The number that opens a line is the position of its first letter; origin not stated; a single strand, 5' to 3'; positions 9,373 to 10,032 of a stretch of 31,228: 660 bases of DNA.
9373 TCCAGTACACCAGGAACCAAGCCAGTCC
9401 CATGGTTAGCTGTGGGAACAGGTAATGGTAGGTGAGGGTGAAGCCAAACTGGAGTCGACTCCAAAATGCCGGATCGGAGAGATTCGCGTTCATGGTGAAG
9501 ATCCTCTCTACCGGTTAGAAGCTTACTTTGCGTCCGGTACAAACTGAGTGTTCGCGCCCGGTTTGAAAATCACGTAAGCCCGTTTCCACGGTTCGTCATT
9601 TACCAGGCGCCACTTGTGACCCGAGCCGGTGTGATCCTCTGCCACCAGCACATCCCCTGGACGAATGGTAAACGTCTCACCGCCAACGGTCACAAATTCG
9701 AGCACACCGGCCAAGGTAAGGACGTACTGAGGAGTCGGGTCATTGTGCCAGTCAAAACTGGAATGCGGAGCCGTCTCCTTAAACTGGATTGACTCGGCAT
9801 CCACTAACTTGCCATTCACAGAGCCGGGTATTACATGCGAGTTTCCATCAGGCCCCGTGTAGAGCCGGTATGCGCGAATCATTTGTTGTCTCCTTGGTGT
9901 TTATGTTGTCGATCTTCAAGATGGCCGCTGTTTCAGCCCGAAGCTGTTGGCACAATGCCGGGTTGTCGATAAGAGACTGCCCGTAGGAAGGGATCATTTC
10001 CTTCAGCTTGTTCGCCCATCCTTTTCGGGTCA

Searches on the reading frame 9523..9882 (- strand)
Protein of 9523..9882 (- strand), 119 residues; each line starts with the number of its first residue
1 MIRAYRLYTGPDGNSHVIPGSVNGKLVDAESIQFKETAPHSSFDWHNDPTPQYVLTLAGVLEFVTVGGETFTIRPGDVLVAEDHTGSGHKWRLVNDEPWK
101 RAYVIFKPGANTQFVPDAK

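Call 13: search_protein_families(library=pfam, proteins=[window:9523-9882:-], max_evalue=0.001)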
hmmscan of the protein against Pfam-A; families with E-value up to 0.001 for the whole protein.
window:9523-9882:- (119 aa): 2 families
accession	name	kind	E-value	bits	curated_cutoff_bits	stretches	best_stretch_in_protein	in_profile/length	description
PF07883.17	Cupin_2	-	2e-07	31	27.2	1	37-98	5-63/70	Cupin domain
PF05899.18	Cupin_3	-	0.00095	19.3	23.5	0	41-85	17-60/74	EutQ-like cupin domain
